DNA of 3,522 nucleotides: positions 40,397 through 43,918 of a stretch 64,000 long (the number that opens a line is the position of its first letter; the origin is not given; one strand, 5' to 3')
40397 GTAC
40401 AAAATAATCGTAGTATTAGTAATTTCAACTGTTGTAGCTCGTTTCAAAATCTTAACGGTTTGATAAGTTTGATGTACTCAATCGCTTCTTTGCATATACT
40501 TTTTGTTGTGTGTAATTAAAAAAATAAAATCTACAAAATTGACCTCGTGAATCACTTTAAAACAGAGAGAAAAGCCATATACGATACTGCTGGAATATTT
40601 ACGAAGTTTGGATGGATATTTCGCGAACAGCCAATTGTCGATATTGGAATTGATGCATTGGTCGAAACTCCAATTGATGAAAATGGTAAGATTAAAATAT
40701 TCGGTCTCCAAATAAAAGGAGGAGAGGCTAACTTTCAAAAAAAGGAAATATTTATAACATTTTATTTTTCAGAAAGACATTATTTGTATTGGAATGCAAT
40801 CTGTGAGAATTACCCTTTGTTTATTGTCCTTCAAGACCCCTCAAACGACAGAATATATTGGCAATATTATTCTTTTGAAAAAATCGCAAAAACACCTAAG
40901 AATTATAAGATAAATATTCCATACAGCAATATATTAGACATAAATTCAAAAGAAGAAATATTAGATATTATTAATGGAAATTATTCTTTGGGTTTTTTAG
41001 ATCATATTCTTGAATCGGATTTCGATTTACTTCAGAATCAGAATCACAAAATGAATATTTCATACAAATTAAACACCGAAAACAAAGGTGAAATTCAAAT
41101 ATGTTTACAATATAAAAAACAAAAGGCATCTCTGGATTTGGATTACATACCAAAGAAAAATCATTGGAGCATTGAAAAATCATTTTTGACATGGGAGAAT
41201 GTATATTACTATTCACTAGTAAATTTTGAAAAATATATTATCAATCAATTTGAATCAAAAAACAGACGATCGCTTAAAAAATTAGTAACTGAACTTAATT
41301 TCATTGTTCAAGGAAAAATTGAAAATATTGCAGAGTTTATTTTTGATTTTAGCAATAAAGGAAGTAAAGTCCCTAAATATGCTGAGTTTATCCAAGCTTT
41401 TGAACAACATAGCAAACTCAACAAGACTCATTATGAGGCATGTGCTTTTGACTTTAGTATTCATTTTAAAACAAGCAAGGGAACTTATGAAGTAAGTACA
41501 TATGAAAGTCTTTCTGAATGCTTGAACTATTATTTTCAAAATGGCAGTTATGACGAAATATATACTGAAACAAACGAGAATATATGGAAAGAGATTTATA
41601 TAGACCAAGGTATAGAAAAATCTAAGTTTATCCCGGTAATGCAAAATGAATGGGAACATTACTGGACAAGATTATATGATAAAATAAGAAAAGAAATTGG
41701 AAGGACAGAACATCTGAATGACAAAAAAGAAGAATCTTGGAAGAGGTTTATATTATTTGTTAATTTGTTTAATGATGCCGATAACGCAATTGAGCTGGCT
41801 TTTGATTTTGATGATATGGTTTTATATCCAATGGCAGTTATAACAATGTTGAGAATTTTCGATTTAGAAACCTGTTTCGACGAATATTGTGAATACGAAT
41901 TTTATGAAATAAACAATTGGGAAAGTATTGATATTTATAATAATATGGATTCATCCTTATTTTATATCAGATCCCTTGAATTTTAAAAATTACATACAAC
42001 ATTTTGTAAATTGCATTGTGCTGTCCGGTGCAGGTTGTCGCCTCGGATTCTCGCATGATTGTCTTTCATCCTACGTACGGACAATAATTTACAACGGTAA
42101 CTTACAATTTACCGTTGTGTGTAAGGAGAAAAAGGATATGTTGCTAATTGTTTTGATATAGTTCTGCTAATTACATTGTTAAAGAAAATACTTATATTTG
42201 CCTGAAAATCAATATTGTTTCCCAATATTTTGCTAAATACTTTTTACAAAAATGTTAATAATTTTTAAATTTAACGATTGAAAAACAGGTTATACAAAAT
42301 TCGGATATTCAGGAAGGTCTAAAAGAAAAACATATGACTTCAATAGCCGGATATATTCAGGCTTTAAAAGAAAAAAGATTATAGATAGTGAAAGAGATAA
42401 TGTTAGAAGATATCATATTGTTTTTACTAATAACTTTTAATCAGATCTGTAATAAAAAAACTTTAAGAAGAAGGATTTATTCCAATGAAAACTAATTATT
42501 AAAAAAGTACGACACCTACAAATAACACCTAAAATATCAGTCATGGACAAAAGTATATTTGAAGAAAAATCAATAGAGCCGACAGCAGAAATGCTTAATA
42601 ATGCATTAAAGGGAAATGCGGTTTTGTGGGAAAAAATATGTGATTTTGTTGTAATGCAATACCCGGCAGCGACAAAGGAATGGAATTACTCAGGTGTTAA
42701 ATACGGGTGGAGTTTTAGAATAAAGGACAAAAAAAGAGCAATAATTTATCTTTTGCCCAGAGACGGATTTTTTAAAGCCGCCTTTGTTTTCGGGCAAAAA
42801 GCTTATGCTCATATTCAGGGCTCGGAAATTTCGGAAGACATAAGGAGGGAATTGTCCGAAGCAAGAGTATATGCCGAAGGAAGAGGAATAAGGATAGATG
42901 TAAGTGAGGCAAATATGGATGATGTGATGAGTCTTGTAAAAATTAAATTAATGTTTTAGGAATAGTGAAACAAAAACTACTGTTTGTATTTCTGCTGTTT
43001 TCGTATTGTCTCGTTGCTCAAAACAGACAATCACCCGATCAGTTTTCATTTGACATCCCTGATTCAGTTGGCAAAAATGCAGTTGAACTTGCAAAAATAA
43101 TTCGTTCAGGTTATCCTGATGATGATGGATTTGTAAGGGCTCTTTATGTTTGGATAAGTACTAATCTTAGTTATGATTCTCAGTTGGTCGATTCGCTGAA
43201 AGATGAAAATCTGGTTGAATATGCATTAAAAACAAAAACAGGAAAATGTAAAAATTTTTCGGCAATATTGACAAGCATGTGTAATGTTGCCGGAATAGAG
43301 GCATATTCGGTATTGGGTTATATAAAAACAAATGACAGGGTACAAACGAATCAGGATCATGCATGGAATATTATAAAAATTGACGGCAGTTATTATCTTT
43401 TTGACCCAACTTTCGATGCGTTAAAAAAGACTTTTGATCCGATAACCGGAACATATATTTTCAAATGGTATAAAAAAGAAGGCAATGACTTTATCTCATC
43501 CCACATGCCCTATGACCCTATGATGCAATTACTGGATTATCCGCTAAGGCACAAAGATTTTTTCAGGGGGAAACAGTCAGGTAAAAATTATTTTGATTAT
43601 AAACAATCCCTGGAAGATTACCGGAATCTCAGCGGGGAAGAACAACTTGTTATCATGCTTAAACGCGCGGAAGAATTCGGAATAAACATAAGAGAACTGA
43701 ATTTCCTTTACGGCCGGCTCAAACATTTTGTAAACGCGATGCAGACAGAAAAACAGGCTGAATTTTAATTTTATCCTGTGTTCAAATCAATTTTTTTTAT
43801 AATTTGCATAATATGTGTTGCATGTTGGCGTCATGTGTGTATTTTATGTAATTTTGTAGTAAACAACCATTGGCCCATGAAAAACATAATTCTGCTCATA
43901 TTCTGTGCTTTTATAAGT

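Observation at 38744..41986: AT-rich three-gene nuclease island: DUF262 protein, overlapping HEPN protein, and a DUF4365 fusion (candidate defence system)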

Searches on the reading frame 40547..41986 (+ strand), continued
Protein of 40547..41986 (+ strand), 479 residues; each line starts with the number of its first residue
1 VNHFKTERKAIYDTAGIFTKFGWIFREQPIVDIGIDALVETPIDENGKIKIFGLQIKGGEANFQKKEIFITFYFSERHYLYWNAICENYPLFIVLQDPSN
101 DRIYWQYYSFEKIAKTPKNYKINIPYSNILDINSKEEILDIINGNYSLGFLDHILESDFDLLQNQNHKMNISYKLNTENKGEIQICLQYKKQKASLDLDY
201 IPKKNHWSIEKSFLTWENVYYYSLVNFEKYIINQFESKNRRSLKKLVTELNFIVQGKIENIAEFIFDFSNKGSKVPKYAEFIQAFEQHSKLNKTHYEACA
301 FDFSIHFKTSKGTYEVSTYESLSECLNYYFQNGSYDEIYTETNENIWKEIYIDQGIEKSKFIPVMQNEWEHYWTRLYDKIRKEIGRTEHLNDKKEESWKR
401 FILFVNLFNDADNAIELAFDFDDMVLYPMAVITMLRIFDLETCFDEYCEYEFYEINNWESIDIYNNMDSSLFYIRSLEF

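Call 68: search_protein_families(library=pfam, proteins=[L087:3113-5218:+, P0056, P0059, P0064, L104:5375-6613:+, L092:5090-6043:+, L100:5803-6954:+, P0066, P0068], max_evalue=1)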
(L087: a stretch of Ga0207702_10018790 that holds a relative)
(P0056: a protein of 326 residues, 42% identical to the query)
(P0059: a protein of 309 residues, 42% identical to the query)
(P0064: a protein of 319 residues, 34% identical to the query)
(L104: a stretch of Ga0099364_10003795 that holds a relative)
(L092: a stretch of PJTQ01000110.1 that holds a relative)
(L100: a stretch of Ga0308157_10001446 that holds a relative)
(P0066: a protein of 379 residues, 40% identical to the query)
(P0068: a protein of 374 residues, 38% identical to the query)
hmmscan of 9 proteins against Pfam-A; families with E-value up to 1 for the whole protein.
L087:3113-5218:+ (702 aa): 3 families
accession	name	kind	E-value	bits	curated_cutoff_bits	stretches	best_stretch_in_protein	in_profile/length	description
PF06250.17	YhcG_C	-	4.5e-60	202.5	32.5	1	190-343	2-157/157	YhcG PDDEXK nuclease domain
PF17761.7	DUF1016_N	-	6.9e-40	136.8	32.8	1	15-168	2-137/137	DUF1016 N-terminal domain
PF09074.15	Mer2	-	0.68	10.2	27.7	0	95-184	65-155/193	Mer2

P0056 (326 aa): 2 families
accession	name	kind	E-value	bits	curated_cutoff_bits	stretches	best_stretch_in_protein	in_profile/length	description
PF17293.8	Arm-DNA-bind_5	-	8.5e-05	23.4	22.6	1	19-83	13-81/87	Arm DNA-binding domain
PF04525.18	LOR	-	0.012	15.7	24.5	1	23-83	29-88/187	LURP-one-related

P0059 (309 aa): 1 family
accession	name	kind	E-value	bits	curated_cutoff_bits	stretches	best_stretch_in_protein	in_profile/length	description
PF17293.8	Arm-DNA-bind_5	-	0.0038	18.2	22.6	1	2-49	10-54/87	Arm DNA-binding domain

P0064 (319 aa): 1 family
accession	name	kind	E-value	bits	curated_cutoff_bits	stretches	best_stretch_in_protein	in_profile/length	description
PF17293.8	Arm-DNA-bind_5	-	1.2e-06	29.4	22.6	1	8-67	9-68/87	Arm DNA-binding domain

L104:5375-6613:+ (413 aa): 5 families
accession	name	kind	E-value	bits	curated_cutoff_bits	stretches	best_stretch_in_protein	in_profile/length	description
PF02535.28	Zip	-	0.0013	18.5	35.1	1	282-378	80-164/323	ZIP Zinc transporter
PF22251.1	PFF1_TM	-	0.057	13.4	32.3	1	317-389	140-211/300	Vacuolar membrane protease, transmembrane domain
PF02862.22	DDHD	-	0.13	12.9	28.3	1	316-389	129-205/258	DDHD domain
PF01080.22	Presenilin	-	0.26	10.5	34.3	1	318-389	243-312/408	Presenilin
PF24871.1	Piezo_TM1-24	-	0.33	9.8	28.8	1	321-378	314-371/682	Piezo TM1-24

L092:5090-6043:+ (318 aa): 5 families
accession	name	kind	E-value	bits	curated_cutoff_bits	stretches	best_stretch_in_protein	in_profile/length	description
PF17293.8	Arm-DNA-bind_5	-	2.2e-05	25.3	22.6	1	12-75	13-80/87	Arm DNA-binding domain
PF00047.31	ig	-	0.023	15.4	21.8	1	5-55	3-50/81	Immunoglobulin domain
PF19240.4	DUF5890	-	0.043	14.2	27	1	115-177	8-69/75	Family of unknown function (DUF5890)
PF18559.7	Exop_C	-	0.1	12.8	26.1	1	220-252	99-131/155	Galactose-binding domain-like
PF20653.3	COG6_C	-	0.13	11.4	26.4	1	55-110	317-371/462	Conserved Oligomeric Golgi complex subunit 6, C-terminal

L100:5803-6954:+ (384 aa): 1 family
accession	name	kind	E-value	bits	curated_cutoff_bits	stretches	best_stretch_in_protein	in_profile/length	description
PF17293.8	Arm-DNA-bind_5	-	9.1e-05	23.3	22.6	1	78-142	13-81/87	Arm DNA-binding domain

P0066 (379 aa): 4 families
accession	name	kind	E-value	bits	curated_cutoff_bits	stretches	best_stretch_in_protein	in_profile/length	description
PF14280.11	DUF4365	-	4.1e-35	121.3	24.3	1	7-140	1-138/139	Domain of unknown function (DUF4365)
PF24164.1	TMP_N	-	0.0098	16.8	27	1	273-311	21-59/82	Tape measure protein N-terminal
PF11645.14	PDDEXK_5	-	0.1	13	26.1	1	50-111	43-108/138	PD-(D/E)XK endonuclease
PF04136.21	COG3_N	-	0.1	12.9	27.9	0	295-350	3-58/147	Conserved oligomeric Golgi complex subunit 3, N-terminal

P0068 (374 aa): 3 families
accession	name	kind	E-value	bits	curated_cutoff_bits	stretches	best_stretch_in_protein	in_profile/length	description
PF14280.11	DUF4365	-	1.2e-33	116.6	24.3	1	7-140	1-138/139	Domain of unknown function (DUF4365)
PF24164.1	TMP_N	-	0.00015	22.6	27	1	272-311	20-59/82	Tape measure protein N-terminal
PF04309.18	G3P_antiterm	-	0.14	12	27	1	273-322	4-53/173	Glycerol-3-phosphate responsive antiterminator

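Call 71: fold_search(model_id=the predicted structure, library=pdb)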
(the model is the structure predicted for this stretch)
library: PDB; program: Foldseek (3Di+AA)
matches with E <= 10: 318; with E <= 0.001: 15
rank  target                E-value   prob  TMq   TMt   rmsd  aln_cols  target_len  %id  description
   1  9qcc_M                5.1e-08  1.00  0.26  0.31  10.4       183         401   15  Activated XauSPARDA filament assembly with bound dsDNA substrate (released 2025-12-17)
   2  9qcc_Q                5.4e-08  1.00  0.26  0.30  16.2       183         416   14  Activated XauSPARDA filament assembly with bound dsDNA substrate (released 2025-12-17)
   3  9vx6_X                1.1e-07  1.00  0.25  0.30  29.0       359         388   11  Helical structure of gRNA-tDNA SPARDA complex (released 2026-01-14)
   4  9vx6_T                2.1e-07  1.00  0.26  0.31  22.6       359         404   13  Helical structure of gRNA-tDNA SPARDA complex (released 2026-01-14)
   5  9qcc_Y                2.8e-07  1.00  0.25  0.30   8.3       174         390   15  Activated XauSPARDA filament assembly with bound dsDNA substrate (released 2025-12-17)
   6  9vx6_P                2.8e-07  1.00  0.25  0.30  22.1       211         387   15  Helical structure of gRNA-tDNA SPARDA complex (released 2026-01-14)
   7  9qcc_A                4.8e-07  1.00  0.26  0.30  16.2       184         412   15  Activated XauSPARDA filament assembly with bound dsDNA substrate (released 2025-12-17)
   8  9jt2_B                2.0e-06  1.00  0.26  0.30  15.7       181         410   15  substrate-bound NbaSPARDA complexes (released 2025-04-02)
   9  9jsz_B                9.7e-06  1.00  0.25  0.29  15.6       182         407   15  active NbaSPARDA complexes (released 2025-04-02)
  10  9qbp_C                1.2e-05  1.00  0.24  0.28  13.0       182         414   12  Crystal structure of Enhydrobacter aerosaccus apo SPARDA complex (released 2025-12-17)
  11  9jt2_F                1.6e-05  1.00  0.24  0.28  20.8       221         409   16  substrate-bound NbaSPARDA complexes (released 2025-04-02)
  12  9jsz_J                2.8e-05  1.00  0.23  0.28   4.4       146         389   19  active NbaSPARDA complexes (released 2025-04-02)
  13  9qbq_C                1.2e-04  1.00  0.24  0.27  13.8       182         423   13  Crystal structure of apo SPARDA complex from Xanthobacter autotrophicus (released 2025-12-17)
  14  9qcc_U                2.2e-04  1.00  0.24  0.28  12.2       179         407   16  Activated XauSPARDA filament assembly with bound dsDNA substrate (released 2025-12-17)
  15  9qcc_E                3.0e-04  1.00  0.22  0.25  13.9       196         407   14  Activated XauSPARDA filament assembly with bound dsDNA substrate (released 2025-12-17)
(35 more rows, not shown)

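Call 73: search_protein_families(library=pfam, proteins=[L092:6059-7252:+, L099:4392-5822:+, L077:7487-8584:-], max_evalue=0.01)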
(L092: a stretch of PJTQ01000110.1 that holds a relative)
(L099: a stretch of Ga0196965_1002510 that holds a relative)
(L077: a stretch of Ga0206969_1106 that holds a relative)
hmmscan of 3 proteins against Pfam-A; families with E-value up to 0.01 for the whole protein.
L092:6059-7252:+ (397 aa): 0 families

L099:4392-5822:+ (476 aa): 1 family
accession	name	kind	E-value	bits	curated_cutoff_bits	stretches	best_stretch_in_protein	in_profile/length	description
PF02661.23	Fic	-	8e-21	75.1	24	1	96-213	1-93/93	Fic/DOC family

L077:7487-8584:- (365 aa): 2 families
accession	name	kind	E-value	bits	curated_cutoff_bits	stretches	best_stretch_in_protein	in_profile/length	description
PF13776.11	DUF4172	-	1.5e-30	105.7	25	1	2-83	1-82/82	Domain of unknown function (DUF4172)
PF02661.23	Fic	-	5.5e-15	56.4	24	1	113-223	2-93/93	Fic/DOC family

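Call 89: find_encoding_contigs(protein=window:40547-41986:+, flank=10000, max_places=3)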
Protein window:40547-41986:+ (479 aa): 1 contig read that carries it; 1 place shown.
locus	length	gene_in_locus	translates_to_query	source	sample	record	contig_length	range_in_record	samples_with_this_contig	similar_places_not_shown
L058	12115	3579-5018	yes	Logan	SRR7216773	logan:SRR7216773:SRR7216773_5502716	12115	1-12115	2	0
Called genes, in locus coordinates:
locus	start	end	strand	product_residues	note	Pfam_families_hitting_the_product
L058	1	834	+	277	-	?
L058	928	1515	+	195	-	PF28474:DUF8412, PF13376:OmdA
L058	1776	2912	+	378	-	PF03235:GmrSD_N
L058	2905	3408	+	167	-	PF18735:HEPN_RiboL-PSP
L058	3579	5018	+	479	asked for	PF14280:DUF4365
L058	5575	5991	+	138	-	PF12663:DUF3788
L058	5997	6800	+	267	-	PF01841:Transglut_core, PF04473:DUF553 (weak)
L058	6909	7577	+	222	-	PF13505:OMP_b-brl, PF13568:OMP_b-brl_2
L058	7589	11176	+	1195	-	PF25059:FN3_DSCAM-DSCAML_C (faint), PF18962:Por_Secre_tail, PF09603:Fib_succ_major, PF16974:NAR2 (faint), PF09603:Fib_succ_major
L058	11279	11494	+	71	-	PF11127:YgaP-like_TM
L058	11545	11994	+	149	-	-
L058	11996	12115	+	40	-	?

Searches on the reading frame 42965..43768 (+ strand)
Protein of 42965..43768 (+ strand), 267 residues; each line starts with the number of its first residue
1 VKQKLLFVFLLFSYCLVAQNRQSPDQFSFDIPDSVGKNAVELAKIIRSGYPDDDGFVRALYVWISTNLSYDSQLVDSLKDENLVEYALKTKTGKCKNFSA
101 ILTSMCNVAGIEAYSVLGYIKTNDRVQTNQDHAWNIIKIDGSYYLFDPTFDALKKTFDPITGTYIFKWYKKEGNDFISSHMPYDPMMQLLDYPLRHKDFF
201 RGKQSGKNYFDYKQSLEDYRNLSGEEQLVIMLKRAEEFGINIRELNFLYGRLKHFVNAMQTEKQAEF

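Call 118: find_homologous_proteins(query=window:42965-43768:+, max_evalue=1e-30)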
Query window:42965-43768:+ (267 aa): 28 proteins with E <= 1e-30 among 565 candidates.
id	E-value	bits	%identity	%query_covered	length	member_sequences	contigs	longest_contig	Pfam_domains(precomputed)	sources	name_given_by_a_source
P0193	1.3e-176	603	99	100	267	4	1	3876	PF01841.26,PF04473.19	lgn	-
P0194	3.2e-116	405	67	96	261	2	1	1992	PF01841.26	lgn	-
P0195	7.1e-115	401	65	94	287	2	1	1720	PF01841.26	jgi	-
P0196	1.7e-110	387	64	96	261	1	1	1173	PF01841.26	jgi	jgi:transglutaminase/protease-like cytokinesis protein 3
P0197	4.6e-85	303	54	96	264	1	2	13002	PF01841.26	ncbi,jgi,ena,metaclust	metaclust:\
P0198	2.2e-82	295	53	96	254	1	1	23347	PF01841.26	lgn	-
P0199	7.3e-79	283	51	95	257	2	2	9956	PF01841.26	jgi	jgi:transglutaminase/protease-like cytokinesis protein 3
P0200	1.1e-78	282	50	96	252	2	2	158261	PF01841.26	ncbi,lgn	-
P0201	2.0e-78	282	52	95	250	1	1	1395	PF01841.26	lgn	-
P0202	2.5e-77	278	50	95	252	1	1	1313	PF01841.26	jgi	jgi:transglutaminase/protease-like cytokinesis protein 3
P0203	2.9e-77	278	52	91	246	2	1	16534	PF01841.26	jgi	jgi:transglutaminase/protease-like cytokinesis protein 3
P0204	3.2e-76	274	48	95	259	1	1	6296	PF01841.26,PF04473.19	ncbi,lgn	-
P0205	3.7e-75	271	50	96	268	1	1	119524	PF01841.26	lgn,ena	-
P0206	3.5e-74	268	49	99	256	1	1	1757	PF01841.26,PF04473.19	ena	-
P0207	8.7e-74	266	50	89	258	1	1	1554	PF01841.26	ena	-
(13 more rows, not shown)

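Call 119: find_encoding_contigs(protein=P0193, flank=6000, max_places=3)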
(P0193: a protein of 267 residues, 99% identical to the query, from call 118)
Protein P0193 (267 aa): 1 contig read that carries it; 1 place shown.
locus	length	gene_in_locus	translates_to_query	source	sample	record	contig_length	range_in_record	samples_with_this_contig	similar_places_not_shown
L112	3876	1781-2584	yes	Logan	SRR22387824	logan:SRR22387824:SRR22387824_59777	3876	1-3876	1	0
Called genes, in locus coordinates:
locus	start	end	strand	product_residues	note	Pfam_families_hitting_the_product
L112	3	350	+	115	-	?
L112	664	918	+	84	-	PF02604:PhdYeFM_antitox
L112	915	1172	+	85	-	PF06769:YoeB_toxin, PF05016:ParE_toxin (weak)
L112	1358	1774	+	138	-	PF12663:DUF3788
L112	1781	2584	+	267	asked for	PF01841:Transglut_core, PF04473:DUF553 (weak)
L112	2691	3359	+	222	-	PF13505:OMP_b-brl (weak), PF13568:OMP_b-brl_2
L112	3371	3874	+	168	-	?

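Call 120: find_encoding_contigs(protein=P0197, flank=8000, max_places=2)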
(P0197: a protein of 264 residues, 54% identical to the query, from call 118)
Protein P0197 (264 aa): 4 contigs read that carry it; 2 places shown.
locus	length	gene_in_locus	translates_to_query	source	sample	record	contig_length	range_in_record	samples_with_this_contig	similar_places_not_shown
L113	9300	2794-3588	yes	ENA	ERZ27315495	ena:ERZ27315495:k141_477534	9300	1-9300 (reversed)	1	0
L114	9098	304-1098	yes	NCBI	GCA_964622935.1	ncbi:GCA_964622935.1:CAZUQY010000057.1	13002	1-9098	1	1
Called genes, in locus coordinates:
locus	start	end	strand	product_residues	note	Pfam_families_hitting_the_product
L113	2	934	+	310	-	?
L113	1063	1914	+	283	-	PF00085:Thioredoxin (faint), PF00578:AhpC-TSA (weak), PF13905:Thioredoxin_8 (weak), PF18962:Por_Secre_tail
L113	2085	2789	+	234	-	PF14257:DUF4349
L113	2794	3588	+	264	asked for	PF01841:Transglut_core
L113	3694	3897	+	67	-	PF11127:YgaP-like_TM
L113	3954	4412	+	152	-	-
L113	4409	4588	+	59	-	-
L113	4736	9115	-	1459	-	PF17517:IgGFc_binding, PF00801:PKD (weak), PF18911:PKD_4 (weak), PF13573:SprB, PF18911:PKD_4, PF13585:CHU_C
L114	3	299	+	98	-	?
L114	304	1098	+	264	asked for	PF01841:Transglut_core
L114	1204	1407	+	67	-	PF11127:YgaP-like_TM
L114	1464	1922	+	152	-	-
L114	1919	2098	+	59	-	-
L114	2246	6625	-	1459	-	PF17517:IgGFc_binding, PF00801:PKD (weak), PF18911:PKD_4 (weak), PF13573:SprB, PF18911:PKD_4, PF13585:CHU_C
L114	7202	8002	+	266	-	-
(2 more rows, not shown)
